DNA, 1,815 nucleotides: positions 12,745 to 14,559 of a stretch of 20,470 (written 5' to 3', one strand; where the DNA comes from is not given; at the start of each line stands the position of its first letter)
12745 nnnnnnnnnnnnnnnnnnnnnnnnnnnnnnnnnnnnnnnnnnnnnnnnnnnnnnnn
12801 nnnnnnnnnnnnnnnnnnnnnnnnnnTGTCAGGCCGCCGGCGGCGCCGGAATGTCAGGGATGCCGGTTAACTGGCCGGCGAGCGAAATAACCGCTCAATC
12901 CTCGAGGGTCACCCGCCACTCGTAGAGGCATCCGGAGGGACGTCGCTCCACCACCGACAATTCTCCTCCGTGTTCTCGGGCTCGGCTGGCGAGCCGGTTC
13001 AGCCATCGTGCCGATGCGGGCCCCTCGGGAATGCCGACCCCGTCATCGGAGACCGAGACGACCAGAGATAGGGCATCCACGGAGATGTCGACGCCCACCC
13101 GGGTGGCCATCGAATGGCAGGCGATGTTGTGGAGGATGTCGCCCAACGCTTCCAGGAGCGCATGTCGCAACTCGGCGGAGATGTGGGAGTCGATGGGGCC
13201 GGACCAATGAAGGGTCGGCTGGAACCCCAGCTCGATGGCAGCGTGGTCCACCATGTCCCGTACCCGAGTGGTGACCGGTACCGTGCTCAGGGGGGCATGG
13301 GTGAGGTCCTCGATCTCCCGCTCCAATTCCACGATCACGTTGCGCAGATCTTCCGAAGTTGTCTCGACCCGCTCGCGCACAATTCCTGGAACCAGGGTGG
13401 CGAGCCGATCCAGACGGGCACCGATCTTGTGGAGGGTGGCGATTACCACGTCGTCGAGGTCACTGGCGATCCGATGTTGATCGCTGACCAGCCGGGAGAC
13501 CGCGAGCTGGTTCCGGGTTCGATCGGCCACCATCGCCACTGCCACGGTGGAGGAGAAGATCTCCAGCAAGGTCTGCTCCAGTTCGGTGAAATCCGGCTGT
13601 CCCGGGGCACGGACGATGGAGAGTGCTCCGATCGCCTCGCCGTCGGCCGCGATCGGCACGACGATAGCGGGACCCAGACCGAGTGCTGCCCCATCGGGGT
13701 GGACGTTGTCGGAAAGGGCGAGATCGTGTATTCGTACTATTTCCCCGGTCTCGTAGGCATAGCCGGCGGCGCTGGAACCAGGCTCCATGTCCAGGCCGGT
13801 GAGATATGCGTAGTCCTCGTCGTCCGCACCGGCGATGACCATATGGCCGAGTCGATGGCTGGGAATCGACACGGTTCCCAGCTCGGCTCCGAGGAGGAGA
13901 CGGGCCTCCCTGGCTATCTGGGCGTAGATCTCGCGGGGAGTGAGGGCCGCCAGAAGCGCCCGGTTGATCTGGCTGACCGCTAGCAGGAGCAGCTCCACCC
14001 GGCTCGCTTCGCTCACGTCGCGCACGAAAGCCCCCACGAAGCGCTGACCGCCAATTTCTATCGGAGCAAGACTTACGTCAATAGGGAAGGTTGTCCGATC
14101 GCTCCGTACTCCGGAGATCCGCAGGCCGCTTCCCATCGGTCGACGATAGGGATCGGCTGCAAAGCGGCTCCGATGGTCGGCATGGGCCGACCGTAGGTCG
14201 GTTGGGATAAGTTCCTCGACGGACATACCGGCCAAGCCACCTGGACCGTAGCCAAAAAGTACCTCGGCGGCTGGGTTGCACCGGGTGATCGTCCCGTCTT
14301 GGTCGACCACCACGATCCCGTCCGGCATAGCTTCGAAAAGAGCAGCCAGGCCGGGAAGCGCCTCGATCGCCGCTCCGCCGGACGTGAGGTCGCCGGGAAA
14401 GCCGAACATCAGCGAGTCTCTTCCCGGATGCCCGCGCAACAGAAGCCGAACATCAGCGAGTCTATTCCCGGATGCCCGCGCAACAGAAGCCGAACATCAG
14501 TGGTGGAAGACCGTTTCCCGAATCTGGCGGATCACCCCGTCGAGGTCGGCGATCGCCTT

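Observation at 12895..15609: Tandem paralogous PAS-GAF-HisKA_3 sensor kinases, one without an ATPase domain, separated by a 44-bp duplication that builds stop/start-coupled mini-ORFs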

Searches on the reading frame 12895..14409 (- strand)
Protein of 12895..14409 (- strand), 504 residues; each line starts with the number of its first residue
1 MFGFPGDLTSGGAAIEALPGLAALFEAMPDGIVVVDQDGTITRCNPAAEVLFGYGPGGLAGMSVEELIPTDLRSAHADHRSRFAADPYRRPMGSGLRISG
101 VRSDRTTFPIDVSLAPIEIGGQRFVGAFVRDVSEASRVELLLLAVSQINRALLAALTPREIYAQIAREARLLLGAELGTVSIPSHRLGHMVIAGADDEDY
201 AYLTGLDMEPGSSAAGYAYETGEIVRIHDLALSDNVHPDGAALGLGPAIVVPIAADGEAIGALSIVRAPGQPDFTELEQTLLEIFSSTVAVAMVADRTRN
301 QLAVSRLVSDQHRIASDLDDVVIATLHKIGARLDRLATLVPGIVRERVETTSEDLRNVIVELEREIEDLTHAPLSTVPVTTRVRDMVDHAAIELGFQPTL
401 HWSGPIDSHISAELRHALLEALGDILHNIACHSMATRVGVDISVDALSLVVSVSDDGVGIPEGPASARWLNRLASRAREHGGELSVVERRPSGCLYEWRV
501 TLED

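Call 4: search_protein_families(library=pfam, proteins=[window:12895-14409:-], max_evalue=0.1)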
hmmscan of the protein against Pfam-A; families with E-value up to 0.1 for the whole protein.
window:12895-14409:- (504 aa): 14 families
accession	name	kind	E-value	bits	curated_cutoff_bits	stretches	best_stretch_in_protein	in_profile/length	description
PF13185.12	GAF_2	-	4e-15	56.6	28.6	1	156-293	2-135/136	GAF domain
PF01590.32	GAF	-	1.3e-14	55.3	22.4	1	158-293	2-133/133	GAF domain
PF13426.13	PAS_9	-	3e-14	53.6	27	1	29-134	1-103/103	PAS domain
PF00989.32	PAS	-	1.4e-12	48.1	22.6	1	22-131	4-112/113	PAS fold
PF13188.13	PAS_8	-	1e-11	44.7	21.8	1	21-76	3-55/65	PAS domain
PF08448.16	PAS_4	-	4.6e-11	43.4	23.1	1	25-136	1-109/110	PAS fold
PF13492.12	GAF_3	-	1.4e-05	25.9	27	1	158-293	2-127/129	GAF domain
PF02518.31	HATPase_c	-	0.00043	21.1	26.4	1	417-466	5-55/111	Histidine kinase-, DNA gyrase B-, and HSP90-like ATPase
PF12860.13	PAS_7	-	0.001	19.7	27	1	26-71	2-48/115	PAS fold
PF24820.1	Diguanyl_cycl_sensor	-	0.0089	16.4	28.1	1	24-74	1-51/109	Diguanylate cyclase-like sensor domain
PF15714.11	SpoVT_C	-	0.011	16.2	27.5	1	248-287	82-121/128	Stage V sporulation protein T C-terminal, transcription factor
PF09321.15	DUF1978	-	0.032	14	25.4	1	310-368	100-158/244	Domain of unknown function (DUF1978)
PF13589.12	HATPase_c_3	-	0.04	14.4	25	0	420-479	5-62/137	Histidine kinase-, DNA gyrase B-, and HSP90-like ATPase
PF20381.4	Rv1476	-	0.1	12.8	26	0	445-487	7-46/156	Membrane protein Rv1476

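Call 14: find_homologous_proteins(query=window:12895-14409:-)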
Query window:12895-14409:- (504 aa): 18 proteins with E <= 0.001 among 8000 candidates.
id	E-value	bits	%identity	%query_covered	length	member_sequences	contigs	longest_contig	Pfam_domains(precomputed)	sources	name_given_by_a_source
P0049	0.0e+0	1089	99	100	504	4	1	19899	PF13426.14,PF13188.14,PF13185.13,PF01590.33,PF08448.17,PF13492.13,PF00989.32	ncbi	-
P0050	1.8e-85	306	40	91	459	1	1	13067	PF13426.14,PF01590.33,PF07730.20,PF02518.32,PF00989.32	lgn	-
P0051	1.6e-77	280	36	96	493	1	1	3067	PF13426.14,PF13185.13,PF01590.33,PF13581.13,PF07730.20,PF08448.17,PF02518.32,PF13492.13,PF00989.32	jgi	jgi:PAS domain S-box-containing protein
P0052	1.5e-70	257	35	94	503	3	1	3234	PF13426.14,PF13185.13,PF07730.20,PF08448.17,PF02518.32,PF00989.32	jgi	jgi:PAS domain S-box-containing protein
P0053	2.4e-63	233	33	91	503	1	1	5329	PF13426.14,PF07730.20,PF08448.17,PF02518.32,PF00989.32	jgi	jgi:PAS domain S-box-containing protein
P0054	7.6e-55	205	28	98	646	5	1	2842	PF08447.19,PF13426.14,PF13188.14,PF13185.13,PF24820.2,PF01590.33,PF07730.20,PF08448.17,PF02518.32,PF13492.13,PF00989.32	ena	-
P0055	9.8e-47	178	47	26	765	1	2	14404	PF13426.14,PF13188.14,PF12860.14,PF24820.2,PF08448.17,PF02518.32,PF00512.32,PF00989.32,PF00072.31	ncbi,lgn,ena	-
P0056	1.7e-17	82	30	74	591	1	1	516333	PF13185.13,PF01590.33,PF07730.20,PF02518.32,PF13492.13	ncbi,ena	-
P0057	4.2e-14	71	37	25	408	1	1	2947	PF13426.14,PF13188.14,PF24820.2,PF08448.17,PF02518.32,PF00512.32,PF00989.32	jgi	jgi:two-component system, LuxR family, sensor kinase FixL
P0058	5.2e-13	67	32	33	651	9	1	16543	PF13426.14,PF13188.14,PF08448.17,PF00989.32,PF00990.27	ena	-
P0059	1.0e-12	66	36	26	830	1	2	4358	PF13426.14,PF13188.14,PF05231.20,PF13581.13,PF07730.20,PF08448.17,PF02518.32,PF00989.32,PF00072.31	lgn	-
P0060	2.0e-12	65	39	23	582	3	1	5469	PF08447.19,PF13426.14,PF13188.14,PF12860.14,PF08448.17,PF02518.32,PF00512.32,PF00989.32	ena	-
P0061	5.5e-11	60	32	41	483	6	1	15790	PF13426.14,PF13188.14,PF08448.17,PF02518.32,PF00512.32,PF00989.32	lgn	-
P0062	2.3e-10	58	27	24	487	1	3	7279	PF13426.14,PF13188.14,PF24820.2,PF08448.17,PF02518.32,PF00989.32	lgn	-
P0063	3.0e-10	58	32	24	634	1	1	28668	PF13426.14,PF13188.14,PF05231.20,PF08448.17,PF00989.32,PF07536.21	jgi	jgi:PAS domain S-box-containing protein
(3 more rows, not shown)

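Call 20: find_encoding_contigs(protein=P0050, flank=5000, max_places=3)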
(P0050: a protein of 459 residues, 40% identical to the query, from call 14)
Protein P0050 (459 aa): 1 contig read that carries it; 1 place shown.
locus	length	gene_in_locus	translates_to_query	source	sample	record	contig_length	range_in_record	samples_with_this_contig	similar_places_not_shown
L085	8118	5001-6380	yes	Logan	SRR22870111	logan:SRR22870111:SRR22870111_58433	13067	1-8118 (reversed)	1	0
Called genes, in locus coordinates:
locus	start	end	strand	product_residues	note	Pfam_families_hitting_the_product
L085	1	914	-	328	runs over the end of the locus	PF00146:NADHdh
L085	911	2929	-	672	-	PF00361:Proton_antipo_M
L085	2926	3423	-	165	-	PF01058:Oxidored_q6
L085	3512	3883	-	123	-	PF12840:HTH_20, PF01022:HTH_5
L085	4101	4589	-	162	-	-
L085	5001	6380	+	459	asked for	PF00989:PAS (weak), PF13426:PAS_9 (weak), PF01590:GAF (faint), PF07730:HisKA_3, PF02518:HATPase_c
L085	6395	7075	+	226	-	PF00072:Response_reg, PF00196:GerE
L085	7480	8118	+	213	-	?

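Call 26: find_encoding_contigs(protein=P0049, flank=10000, max_places=6)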
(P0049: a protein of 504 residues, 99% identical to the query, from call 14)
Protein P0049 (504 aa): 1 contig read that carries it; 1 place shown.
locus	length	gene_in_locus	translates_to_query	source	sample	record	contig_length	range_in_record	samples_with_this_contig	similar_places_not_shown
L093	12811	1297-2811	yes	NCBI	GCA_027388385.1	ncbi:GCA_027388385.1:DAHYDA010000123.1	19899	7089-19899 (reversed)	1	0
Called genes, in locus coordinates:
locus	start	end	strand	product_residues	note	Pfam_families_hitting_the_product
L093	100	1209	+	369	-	PF00989:PAS, PF13188:PAS_8, PF08448:PAS_4, PF13426:PAS_9, PF01590:GAF, PF13185:GAF_2, PF13492:GAF_3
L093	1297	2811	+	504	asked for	PF00989:PAS, PF08448:PAS_4, PF13188:PAS_8, PF13426:PAS_9, PF01590:GAF, PF13185:GAF_2, PF13492:GAF_3 (weak)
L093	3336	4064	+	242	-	-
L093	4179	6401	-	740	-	PF00676:E1_dh, PF02779:Transket_pyr, PF02780:Transketolase_C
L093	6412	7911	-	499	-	PF00171:Aldedh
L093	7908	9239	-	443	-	PF00202:Aminotran_3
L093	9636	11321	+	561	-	PF00501:AMP-binding, PF13193:AMP-binding_C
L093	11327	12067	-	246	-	PF00392:GntR, PF07702:UTRA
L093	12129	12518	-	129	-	PF07843:DUF1634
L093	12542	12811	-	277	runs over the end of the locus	PF01925:TauE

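Call 68: search_protein_representatives(protein=window:12898-14409:-)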
Query: 504 residues. Proteins with E-value up to 0.001 (for the whole library): 107615; up to 1e-10: 35503; up to 1e-30: 1627. The best 150 are listed.
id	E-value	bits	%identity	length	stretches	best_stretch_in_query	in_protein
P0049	0.0e+00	1088.7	99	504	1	1-504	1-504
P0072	2.0e-98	347.0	37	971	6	22-146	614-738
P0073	8.8e-97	341.6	39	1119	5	23-139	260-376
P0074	1.1e-96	341.3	27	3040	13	33-139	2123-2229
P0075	2.5e-94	333.5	26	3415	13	24-138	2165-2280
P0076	3.3e-93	329.8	27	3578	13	31-133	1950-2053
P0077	4.0e-91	322.9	37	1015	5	23-139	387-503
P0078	8.0e-90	318.6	26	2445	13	23-136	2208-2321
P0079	9.2e-90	318.4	40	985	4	22-152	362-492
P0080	1.7e-89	317.6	39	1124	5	24-180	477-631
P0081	4.7e-88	312.8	37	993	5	22-139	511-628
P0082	1.4e-87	311.2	27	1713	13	22-139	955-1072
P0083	1.6e-85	304.4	36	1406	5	24-154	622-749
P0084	6.2e-85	302.5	25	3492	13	32-151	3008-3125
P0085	9.0e-85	302.0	25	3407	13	23-134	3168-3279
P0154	2.7e-62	227.8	65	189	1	99-268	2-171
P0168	3.5e-60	220.9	51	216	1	289-502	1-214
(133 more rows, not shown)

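Call 70: find_homologous_proteins(query=P0168)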
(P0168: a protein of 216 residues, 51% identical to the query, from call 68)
Query P0168 (216 aa): 1 proteins with E <= 0.001 among 712 candidates.
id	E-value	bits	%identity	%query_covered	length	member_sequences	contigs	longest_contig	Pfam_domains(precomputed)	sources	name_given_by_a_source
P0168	2.2e-134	464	100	100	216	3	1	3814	-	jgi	-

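Call 71: find_encoding_contigs(protein=P0168, flank=10000, max_places=6)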
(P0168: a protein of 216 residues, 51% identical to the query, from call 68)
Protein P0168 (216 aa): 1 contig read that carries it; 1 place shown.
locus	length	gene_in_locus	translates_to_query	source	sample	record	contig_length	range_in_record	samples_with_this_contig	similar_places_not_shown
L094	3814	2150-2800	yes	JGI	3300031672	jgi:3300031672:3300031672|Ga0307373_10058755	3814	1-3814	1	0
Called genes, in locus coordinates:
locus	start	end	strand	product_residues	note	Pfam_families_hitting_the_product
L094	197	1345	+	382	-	PF00989:PAS, PF13188:PAS_8 (weak), PF08448:PAS_4 (weak), PF13426:PAS_9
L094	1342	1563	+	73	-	PF00989:PAS, PF08448:PAS_4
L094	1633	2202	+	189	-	-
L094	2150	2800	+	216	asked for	-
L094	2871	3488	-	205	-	PF01209:Ubie_methyltran, PF13489:Methyltransf_23, PF08241:Methyltransf_11, PF13649:Methyltransf_25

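Call 74: list_cluster_members(proteins=[P0168, P0154, L094:197-1342:+])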
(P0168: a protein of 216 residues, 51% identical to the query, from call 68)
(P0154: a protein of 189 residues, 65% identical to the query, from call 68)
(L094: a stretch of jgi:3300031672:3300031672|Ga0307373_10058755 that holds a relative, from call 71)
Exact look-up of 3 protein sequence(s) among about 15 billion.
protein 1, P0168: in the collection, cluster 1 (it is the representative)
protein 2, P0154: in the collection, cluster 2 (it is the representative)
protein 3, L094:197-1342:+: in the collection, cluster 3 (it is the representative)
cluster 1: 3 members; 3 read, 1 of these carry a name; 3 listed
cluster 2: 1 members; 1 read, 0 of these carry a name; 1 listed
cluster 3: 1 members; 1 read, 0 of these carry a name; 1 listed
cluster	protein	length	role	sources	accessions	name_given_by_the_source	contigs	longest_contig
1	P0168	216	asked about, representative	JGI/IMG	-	-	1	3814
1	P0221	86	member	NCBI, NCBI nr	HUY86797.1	MAG TPA: ATP-binding protein, partial [Acidimicrobiales bacterium] | ATP-binding protein [Acidimicrobiales bacterium]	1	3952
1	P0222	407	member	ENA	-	-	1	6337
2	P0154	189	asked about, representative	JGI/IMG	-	-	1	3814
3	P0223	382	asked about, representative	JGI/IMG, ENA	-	-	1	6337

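Call 76: find_encoding_contigs(protein=P0222, flank=10000, max_places=6)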
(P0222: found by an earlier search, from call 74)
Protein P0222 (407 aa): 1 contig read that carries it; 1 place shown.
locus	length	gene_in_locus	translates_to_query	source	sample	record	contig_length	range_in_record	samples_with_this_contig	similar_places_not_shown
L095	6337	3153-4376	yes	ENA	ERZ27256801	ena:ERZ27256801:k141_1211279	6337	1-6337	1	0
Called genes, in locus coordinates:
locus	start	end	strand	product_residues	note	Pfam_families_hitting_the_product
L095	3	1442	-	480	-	?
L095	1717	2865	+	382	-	PF00989:PAS, PF13188:PAS_8 (weak), PF08448:PAS_4 (weak), PF13426:PAS_9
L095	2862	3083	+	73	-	PF00989:PAS, PF08448:PAS_4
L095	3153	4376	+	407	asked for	PF01590:GAF, PF13185:GAF_2, PF13492:GAF_3 (weak)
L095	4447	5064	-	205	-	PF01209:Ubie_methyltran, PF13489:Methyltransf_23, PF08241:Methyltransf_11, PF13649:Methyltransf_25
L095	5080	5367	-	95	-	-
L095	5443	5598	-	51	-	-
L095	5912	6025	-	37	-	-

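Call 81: predict_structure(alignment_id=A3)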
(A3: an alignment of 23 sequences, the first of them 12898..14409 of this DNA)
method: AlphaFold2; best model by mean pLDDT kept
length: 504 residues; sequences in the alignment: 23
mean_pLDDT: 85.0   pTM: 0.54
mean pLDDT of the five models: 85.0, 82.1, 81.8, 78.4, 77.7
residues with pLDDT >= 90: 201; 70-90: 258; 50-70: 28; < 50: 17
segments of 3 or more residues with pLDDT < 50: 1-14
pLDDT, mean of each block of 10 residues (from residue 1): 44 54 84 89 92 91 92 86 76 66 90 82 85 84 85 85 94 92 87 86 84 86 91 71 85 90 94 92 91 85 76 77 83 84 86 86 72 67 91 92 90 91 94 92 95 93 86 95 94 94 81
secondary structure, 60 per line:
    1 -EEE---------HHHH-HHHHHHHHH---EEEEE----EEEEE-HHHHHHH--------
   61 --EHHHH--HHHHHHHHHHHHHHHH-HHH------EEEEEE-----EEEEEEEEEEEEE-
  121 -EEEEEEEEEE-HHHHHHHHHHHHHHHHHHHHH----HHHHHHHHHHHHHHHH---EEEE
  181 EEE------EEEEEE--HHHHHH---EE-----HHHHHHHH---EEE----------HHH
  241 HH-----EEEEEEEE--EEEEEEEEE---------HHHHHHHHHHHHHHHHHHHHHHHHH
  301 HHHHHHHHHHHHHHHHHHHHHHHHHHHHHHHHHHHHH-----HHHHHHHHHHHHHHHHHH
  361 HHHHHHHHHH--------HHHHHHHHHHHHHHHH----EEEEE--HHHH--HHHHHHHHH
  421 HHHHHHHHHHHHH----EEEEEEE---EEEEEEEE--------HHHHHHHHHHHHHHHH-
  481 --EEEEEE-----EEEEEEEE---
elements in order: E2-4 H14-17 H19-27 E31-35 E40-44 H46-52 H64-67 H70-85 E96-101 E107-119 E122-131 H133-153 H158-173 E177-183 E190-195 H198-203 H214-221 E225-227 H238-242 E248-255 E258-266 H276-337 H343-370 H379-394 E399-403 H406-409 H412-433 E438-444 E448-455 H464-479 E483-488 E494-501
